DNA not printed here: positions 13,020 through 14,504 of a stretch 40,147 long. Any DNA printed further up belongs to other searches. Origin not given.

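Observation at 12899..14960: AT-rich two-gene moron island between int and cI, each gene bracketed by hairpin terminators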

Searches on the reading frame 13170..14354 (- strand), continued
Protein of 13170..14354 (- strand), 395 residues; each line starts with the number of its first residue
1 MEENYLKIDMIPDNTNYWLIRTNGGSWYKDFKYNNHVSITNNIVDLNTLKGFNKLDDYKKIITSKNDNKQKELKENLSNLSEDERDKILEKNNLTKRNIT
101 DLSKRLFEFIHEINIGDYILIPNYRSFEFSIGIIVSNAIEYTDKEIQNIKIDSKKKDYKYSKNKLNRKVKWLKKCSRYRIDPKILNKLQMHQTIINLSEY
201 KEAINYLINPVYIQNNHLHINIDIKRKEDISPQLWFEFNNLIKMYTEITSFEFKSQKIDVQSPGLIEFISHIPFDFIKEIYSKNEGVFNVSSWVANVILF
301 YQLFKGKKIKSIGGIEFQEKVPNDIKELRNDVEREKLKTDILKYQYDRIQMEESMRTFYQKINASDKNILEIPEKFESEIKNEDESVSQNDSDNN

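Call 83: search_protein_families(library=padloc, proteins=[P0125, P0136, P0140, P0147, P0149, P0154, P0168, P0173, P0189, P0199], max_evalue=0.00001)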
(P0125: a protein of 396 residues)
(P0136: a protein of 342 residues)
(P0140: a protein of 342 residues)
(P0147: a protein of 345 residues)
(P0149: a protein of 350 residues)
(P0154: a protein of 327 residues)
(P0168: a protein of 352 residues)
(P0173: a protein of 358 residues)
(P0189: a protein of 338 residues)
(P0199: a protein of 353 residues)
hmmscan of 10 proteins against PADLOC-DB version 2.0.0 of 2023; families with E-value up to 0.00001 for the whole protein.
P0125 (396 aa): 4 families
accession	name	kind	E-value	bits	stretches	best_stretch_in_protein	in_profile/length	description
PDLC04806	PDC-S02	-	2.3e-15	54.7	1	21-188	3-156/324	-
PDLC04819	PDC-S02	-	3.5e-15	54.1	1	21-190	4-156/334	-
PDLC04815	PDC-S02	-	5.7e-09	33.7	1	22-135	3-109/346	-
PDLC04824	PDC-S02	-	6.7e-07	26.8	1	28-187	11-155/308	-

P0136 (342 aa): 3 families
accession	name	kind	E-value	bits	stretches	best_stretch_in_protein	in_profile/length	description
PDLC04806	PDC-S02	-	7.5e-22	76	1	22-194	4-169/324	-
PDLC04819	PDC-S02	-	1.2e-15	55.6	1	21-190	4-163/334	-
PDLC04815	PDC-S02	-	1.4e-12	45.6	1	22-170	3-141/346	-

P0140 (342 aa): 4 families
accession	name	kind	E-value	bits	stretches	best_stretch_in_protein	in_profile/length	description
PDLC04806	PDC-S02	-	2.9e-23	80.6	1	24-186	3-159/324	-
PDLC04815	PDC-S02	-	1.8e-18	65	1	25-175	3-145/346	-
PDLC04819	PDC-S02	-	2.5e-18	64.4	1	24-186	4-158/334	-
PDLC04824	PDC-S02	-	4.8e-10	37.1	1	25-185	4-159/308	-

P0147 (345 aa): 4 families
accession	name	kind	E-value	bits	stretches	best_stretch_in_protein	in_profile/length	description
PDLC04806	PDC-S02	-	6.6e-26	89.3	1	21-177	3-154/324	-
PDLC04819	PDC-S02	-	1.6e-16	58.5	1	21-153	4-128/334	-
PDLC04815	PDC-S02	-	2.6e-14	51.3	1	22-170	3-143/346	-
PDLC04824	PDC-S02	-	5.3e-06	23.8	0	21-182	3-159/308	-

P0149 (350 aa): 5 families
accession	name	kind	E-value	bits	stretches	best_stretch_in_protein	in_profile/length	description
PDLC04806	PDC-S02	-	3e-20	70.7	1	21-160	3-123/324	-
PDLC04819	PDC-S02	-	2.7e-12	44.6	1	22-129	5-107/334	-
PDLC04815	PDC-S02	-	8.9e-12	43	1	23-127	4-102/346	-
PDLC04824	PDC-S02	-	1.1e-11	42.5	1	22-245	4-203/308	-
PDLC04799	PDC-S02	-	2e-07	28.5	1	38-243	21-201/308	-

P0154 (327 aa): 5 families
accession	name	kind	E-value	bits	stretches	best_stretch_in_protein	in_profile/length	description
PDLC04806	PDC-S02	-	6.2e-22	76.3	1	9-149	3-135/324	-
PDLC04819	PDC-S02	-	7.4e-18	62.9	1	9-144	4-128/334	-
PDLC04815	PDC-S02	-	3.9e-14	50.7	1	10-151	3-134/346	-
PDLC04824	PDC-S02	-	2.6e-11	41.3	1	10-171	4-157/308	-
PDLC04816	PDC-S02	-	2.3e-06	25.4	1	25-200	23-175/299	-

P0168 (352 aa): 3 families
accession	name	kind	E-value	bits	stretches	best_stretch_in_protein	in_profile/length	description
PDLC04806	PDC-S02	-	1.4e-18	65.2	1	25-200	3-154/324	-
PDLC04819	PDC-S02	-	6.1e-15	53.3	1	24-203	3-155/334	-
PDLC04815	PDC-S02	-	2.2e-11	41.7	1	26-145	3-108/346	-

P0173 (358 aa): 3 families
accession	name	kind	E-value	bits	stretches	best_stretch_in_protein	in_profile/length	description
PDLC04806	PDC-S02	-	1.8e-17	61.6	1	18-190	4-157/324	-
PDLC04819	PDC-S02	-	1.5e-11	42.1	1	18-198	5-163/334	-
PDLC04815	PDC-S02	-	2.3e-09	35.1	1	18-178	3-141/346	-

P0189 (338 aa): 3 families
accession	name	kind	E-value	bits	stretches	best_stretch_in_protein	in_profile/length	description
PDLC04806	PDC-S02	-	3.4e-23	80.4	1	21-168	3-143/324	-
PDLC04819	PDC-S02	-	1e-13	49.2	1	21-155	4-128/334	-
PDLC04815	PDC-S02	-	1.9e-12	45.2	1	22-170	3-141/346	-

P0199 (353 aa): 5 families
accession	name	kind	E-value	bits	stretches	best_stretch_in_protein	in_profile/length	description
PDLC04806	PDC-S02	-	5.2e-29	99.5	1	21-178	3-156/324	-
PDLC04819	PDC-S02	-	8.7e-23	79.1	1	21-186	4-162/334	-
PDLC04815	PDC-S02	-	1.1e-21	75.6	1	22-169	3-143/346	-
PDLC04824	PDC-S02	-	7.8e-12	43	1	21-179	3-157/308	-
PDLC03448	REase_II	-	1.1e-08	31.7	1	41-193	284-429/857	Type II restriction enzyme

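Call 84: find_related_loci(query=A3, collection=viral_contigs, flank=3000)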
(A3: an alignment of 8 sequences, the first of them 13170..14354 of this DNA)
Query A3 (395 aa) in viral_contigs; peptide patterns used: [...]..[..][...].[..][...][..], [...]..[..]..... (x = any residue, [..] = any of these).
93 stretches matched a pattern; 60 encode a relative of the query (tblastn E <= 1e-3); 59 distinct loci.
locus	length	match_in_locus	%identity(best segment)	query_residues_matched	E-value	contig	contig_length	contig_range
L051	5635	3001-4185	83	1-395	0e+0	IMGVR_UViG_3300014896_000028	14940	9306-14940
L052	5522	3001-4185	100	1-395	0e+0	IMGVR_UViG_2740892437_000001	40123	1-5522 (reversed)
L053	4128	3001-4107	36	5-362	1e-67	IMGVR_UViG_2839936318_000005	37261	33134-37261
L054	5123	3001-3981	30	11-341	5e-44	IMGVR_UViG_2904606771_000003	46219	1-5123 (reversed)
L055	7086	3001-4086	29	11-386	2e-41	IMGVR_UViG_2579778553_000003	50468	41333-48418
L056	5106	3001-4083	28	11-386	2e-41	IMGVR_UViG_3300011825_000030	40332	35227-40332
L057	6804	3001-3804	34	11-312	2e-41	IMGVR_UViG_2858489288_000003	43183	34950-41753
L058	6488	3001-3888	29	4-338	1e-33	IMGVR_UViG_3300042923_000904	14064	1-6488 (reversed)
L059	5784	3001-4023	29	11-361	2e-29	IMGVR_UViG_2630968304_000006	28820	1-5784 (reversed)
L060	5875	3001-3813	28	1-270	2e-27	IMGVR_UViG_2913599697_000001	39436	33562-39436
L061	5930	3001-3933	29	4-338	1e-27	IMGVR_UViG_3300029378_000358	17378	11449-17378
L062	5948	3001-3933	29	4-338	1e-27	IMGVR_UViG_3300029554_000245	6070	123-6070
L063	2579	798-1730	29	4-338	1e-27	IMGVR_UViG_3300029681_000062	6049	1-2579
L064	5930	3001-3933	29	4-338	1e-27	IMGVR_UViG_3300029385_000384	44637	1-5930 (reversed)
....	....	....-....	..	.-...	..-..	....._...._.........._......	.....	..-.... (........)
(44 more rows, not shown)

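Call 94: fold_search(model_id=the predicted structure, library=pdb)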
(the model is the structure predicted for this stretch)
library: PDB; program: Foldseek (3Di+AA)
matches with E <= 10: 1369; with E <= 0.001: 0
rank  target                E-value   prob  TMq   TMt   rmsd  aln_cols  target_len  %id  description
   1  8p8x                  2.3e-02  0.13  0.10  0.10  18.0       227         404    8  Crystal structure of a pathogenic mutant variant of human mitochodnrial PheRS (released 2023-08-16)
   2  3cmq                  3.2e-02  0.09  0.10  0.10  19.2       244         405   10  Crystal structure of human mitochondrial phenylalanine tRNA synthetase (released 2008-07-01)
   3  5mgu                  3.6e-02  0.10  0.10  0.10  17.7       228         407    8  Kinetic and Structural Changes in HsmtPheRS, Induced by Pathogenic Mutations in Human FARS2 (released 2017-05-03)
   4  5mgw                  3.9e-02  0.09  0.10  0.10  18.6       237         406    9  Kinetic and Structural Changes in HsmtPheRS, Induced by Pathogenic Mutations in Human FARS2 (released 2017-05-03)
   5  5mgv                  4.1e-02  0.09  0.10  0.10  18.8       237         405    9  Kinetic and Structural Changes in HsmtPheRS, Induced by Pathogenic Mutations in Human FARS2 (released 2017-05-03)
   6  9uaj_E                6.2e-02  0.14  0.11  0.19  13.6       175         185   14  Ovorubin from the golden apple snail (Pomacea canaliculata) (released 2025-12-31)
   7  4go7                  7.4e-02  0.30  0.12  0.24  16.2       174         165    7  The regulatory subunit of aspartate kinase in complex with threonine from Mycobacterium tuberculosis (released 2012-09-05)
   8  5mgh                  7.9e-02  0.08  0.10  0.10  18.7       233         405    8  Crystal structure of pathogenic mutants of human mitochodnrial PheRS (released 2017-05-03)
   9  4hhu_B                1.2e-01  0.33  0.14  0.29  15.5       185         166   10  Crystal Structure of Engineered Protein. Northeast Structural Genomics Consortium Target OR280. (released 2012-10-24)
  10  4hwa_A                1.7e-01  0.14  0.13  0.17  11.1       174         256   13  Crystal Structure of Escherichia coli MscS Wildtype (Open State) (released 2013-02-13)
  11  9uaj_B                1.8e-01  0.20  0.13  0.25  13.8       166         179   17  Ovorubin from the golden apple snail (Pomacea canaliculata) (released 2025-12-31)
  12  3ab4_B                1.9e-01  0.20  0.11  0.25  15.8       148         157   11  Crystal structure of feedback inhibition resistant mutant of aspartate kinase from Corynebacterium glutamicum in compl (released 2010-06-23)
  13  8ip8_NA               2.0e-01  0.38  0.11  0.27   6.3        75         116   13  Wheat 80S ribosome stalled on AUG-Stop boron dependently (released 2024-02-21)
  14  2vv5_A                2.0e-01  0.20  0.19  0.27  14.2       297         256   10  The open structure of MscS (released 2008-08-05)
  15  3tup_A                2.0e-01  0.06  0.11  0.11  17.6       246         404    8  Crystal structure of human mitochondrial PheRS complexed with tRNAPhe in the active open state (released 2011-11-23)
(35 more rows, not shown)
